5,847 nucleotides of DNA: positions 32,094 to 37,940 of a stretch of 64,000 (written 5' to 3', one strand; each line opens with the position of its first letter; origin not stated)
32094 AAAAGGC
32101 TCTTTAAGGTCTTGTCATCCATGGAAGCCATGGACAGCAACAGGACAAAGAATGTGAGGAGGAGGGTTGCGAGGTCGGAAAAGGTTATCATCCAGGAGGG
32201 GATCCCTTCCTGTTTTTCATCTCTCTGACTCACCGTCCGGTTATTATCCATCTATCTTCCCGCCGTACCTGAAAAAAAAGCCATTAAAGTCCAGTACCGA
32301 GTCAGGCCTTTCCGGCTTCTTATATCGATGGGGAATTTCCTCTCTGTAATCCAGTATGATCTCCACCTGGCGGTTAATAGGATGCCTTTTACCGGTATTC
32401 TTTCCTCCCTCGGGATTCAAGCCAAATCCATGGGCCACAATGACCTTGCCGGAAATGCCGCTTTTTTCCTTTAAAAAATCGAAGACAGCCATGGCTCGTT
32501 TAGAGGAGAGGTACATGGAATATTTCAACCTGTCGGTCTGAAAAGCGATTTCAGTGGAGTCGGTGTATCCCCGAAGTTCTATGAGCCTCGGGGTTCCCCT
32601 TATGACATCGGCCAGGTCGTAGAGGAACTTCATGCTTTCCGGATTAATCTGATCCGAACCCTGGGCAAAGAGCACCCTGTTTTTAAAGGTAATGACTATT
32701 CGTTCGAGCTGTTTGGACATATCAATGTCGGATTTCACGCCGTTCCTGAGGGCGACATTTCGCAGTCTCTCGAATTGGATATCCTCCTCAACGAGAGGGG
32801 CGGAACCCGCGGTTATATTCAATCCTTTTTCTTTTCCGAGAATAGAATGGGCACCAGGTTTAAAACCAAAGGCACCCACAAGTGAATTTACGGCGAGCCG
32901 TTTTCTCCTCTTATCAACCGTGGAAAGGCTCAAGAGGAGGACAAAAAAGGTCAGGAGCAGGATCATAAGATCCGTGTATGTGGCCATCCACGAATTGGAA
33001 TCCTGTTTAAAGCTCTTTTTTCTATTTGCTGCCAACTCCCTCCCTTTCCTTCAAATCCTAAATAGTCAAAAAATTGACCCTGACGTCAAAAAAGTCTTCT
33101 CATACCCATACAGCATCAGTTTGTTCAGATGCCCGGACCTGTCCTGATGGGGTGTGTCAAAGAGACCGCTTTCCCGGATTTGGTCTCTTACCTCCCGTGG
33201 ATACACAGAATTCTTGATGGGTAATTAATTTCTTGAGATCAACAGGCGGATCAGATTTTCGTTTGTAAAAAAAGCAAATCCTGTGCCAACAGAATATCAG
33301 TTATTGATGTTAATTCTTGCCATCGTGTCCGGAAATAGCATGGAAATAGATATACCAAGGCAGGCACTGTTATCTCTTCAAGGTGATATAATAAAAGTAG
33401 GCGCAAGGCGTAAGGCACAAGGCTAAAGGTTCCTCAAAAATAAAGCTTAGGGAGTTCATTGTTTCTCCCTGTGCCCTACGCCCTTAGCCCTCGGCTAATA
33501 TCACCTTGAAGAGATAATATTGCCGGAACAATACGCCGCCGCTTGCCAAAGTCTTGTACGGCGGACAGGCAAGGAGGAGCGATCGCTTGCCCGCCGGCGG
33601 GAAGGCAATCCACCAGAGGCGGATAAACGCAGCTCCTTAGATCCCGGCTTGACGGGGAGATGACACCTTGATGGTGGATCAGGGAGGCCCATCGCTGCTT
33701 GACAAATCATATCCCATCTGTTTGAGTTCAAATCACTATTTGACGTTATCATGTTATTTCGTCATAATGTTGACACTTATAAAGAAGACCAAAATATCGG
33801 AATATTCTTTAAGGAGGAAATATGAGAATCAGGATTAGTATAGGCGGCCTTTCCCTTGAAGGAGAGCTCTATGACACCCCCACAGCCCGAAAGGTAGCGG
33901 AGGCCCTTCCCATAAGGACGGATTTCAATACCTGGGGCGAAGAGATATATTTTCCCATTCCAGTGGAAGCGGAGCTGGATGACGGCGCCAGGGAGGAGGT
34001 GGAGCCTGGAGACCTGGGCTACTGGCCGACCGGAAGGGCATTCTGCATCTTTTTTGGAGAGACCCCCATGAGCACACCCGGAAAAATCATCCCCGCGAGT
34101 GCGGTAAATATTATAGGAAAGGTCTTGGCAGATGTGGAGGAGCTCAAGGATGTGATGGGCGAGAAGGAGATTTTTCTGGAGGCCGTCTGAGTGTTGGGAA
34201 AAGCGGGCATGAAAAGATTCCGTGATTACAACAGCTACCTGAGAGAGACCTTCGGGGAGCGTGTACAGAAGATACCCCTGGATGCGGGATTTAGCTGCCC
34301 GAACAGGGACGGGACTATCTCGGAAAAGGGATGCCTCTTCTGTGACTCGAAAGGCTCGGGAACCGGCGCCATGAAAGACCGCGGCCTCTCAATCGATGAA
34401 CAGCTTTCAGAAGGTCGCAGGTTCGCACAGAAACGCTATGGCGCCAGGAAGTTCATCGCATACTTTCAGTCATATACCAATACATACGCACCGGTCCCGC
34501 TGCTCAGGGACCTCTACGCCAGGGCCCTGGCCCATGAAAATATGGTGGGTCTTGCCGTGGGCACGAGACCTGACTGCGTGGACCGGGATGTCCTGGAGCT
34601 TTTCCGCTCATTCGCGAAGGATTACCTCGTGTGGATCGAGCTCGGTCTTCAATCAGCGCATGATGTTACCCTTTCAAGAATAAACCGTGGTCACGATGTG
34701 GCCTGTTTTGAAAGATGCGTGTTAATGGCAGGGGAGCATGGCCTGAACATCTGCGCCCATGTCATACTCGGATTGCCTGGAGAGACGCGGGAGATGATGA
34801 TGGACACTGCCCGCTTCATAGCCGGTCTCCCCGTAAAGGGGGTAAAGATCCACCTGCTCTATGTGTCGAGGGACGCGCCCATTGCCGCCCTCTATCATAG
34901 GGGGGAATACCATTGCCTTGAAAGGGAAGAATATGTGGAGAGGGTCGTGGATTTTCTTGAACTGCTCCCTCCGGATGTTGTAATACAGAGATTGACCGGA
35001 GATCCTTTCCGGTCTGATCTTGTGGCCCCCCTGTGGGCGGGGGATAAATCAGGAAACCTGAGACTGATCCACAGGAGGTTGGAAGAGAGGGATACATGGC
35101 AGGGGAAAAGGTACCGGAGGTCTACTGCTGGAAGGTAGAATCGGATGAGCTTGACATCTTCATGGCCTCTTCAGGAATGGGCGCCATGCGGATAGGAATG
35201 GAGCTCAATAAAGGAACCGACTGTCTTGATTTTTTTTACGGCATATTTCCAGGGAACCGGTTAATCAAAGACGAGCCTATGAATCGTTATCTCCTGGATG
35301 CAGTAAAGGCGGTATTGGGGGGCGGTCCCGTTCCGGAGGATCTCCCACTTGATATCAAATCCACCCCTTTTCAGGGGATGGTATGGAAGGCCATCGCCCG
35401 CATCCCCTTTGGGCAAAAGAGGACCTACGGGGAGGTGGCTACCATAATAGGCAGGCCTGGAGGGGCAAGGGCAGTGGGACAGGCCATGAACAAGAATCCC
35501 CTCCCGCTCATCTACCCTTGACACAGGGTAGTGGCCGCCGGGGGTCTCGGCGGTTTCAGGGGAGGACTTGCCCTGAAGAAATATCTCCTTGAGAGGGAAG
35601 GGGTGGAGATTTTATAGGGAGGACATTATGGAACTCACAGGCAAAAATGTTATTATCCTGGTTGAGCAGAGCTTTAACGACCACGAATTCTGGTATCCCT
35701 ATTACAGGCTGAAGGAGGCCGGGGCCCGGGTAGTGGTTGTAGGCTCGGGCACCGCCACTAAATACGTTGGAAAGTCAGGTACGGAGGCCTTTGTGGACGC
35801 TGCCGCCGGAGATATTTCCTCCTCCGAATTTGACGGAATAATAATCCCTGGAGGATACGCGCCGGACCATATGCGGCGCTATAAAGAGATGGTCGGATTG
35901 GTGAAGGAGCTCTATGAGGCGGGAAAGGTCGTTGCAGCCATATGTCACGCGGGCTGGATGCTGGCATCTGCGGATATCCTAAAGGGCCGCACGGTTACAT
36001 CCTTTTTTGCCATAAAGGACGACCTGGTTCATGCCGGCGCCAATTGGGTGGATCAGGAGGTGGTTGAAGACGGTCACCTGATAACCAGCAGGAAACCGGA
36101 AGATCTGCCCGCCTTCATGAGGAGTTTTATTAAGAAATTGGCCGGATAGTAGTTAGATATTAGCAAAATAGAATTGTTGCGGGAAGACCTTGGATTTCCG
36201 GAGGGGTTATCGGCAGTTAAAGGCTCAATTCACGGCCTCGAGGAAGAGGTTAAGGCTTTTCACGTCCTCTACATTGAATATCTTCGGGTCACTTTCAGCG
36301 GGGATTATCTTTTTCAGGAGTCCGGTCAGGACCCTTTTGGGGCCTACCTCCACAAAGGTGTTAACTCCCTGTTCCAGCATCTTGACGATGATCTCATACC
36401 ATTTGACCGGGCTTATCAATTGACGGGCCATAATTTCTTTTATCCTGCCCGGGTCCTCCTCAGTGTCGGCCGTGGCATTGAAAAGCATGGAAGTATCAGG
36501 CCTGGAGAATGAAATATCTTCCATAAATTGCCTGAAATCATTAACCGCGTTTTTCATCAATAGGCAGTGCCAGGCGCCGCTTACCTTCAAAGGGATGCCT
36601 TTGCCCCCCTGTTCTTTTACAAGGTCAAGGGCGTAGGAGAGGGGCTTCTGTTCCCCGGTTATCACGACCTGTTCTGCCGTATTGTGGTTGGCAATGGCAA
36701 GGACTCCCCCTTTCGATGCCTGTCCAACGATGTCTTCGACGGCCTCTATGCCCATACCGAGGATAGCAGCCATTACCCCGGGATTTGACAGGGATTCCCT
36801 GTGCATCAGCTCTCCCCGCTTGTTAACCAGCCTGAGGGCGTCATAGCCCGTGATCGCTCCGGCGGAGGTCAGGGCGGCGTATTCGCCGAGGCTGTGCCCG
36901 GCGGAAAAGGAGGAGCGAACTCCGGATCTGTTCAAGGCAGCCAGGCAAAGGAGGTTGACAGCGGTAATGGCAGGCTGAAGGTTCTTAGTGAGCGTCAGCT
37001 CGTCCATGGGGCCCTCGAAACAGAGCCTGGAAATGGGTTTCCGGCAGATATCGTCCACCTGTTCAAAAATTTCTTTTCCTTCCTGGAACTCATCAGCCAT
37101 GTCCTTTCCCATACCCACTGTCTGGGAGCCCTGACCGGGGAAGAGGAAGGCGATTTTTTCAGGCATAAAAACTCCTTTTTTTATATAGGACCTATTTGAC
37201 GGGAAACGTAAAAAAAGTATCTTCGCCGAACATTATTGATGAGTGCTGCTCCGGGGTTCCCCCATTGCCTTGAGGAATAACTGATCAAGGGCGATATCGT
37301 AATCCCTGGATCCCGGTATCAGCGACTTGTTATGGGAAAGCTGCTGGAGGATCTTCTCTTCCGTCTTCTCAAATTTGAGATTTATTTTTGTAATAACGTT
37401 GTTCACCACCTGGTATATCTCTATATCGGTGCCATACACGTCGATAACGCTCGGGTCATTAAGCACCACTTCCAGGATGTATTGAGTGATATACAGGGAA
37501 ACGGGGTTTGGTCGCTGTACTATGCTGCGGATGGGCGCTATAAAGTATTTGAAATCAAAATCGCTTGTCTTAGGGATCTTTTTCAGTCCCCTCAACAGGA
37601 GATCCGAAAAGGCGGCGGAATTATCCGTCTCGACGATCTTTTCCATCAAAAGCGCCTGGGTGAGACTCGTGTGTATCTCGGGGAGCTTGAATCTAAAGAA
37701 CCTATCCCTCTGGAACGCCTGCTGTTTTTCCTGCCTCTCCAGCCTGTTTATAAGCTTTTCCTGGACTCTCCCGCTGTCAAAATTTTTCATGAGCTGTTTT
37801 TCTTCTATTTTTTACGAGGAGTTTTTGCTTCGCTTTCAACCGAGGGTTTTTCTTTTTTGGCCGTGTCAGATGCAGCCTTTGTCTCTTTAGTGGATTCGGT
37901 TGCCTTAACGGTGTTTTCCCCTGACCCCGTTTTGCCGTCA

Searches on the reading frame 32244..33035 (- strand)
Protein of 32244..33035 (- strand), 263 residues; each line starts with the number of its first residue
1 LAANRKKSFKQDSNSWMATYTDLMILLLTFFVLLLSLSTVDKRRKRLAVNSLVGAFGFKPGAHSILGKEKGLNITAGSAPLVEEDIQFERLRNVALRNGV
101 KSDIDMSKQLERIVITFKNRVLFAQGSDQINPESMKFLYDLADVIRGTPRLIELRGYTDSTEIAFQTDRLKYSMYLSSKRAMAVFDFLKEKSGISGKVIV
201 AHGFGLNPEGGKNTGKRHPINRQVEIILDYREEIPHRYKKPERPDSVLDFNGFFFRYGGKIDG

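Call 72: search_protein_families(library=pfam, proteins=[window:32244-33035:-], max_evalue=0.001)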
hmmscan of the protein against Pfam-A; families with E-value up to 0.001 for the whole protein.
window:32244-33035:- (263 aa): 2 families
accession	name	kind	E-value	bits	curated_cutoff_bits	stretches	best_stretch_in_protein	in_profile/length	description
PF13677.11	MotB_plug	-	9.6e-15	54.4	24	1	10-56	12-58/58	Membrane MotB of proton-channel complex MotA/MotB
PF00691.25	OmpA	-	1.1e-11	45.3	27.2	1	122-206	1-81/98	OmpA family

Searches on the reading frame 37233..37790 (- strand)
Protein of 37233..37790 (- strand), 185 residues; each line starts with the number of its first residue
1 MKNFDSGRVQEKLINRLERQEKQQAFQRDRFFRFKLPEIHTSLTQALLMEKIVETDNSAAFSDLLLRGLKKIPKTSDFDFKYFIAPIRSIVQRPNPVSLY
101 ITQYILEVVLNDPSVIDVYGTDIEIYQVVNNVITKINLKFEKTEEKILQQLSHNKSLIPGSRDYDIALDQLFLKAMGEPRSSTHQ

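Call 74: search_protein_families(library=pfam, proteins=[window:37233-37790:-], max_evalue=0.00001)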
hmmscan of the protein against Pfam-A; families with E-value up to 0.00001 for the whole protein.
window:37233-37790:- (185 aa): 1 family
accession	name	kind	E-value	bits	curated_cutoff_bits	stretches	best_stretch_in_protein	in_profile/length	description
PF04368.18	DUF507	-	1.8e-06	28.5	24.7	1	101-172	102-173/182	Protein of unknown function (DUF507)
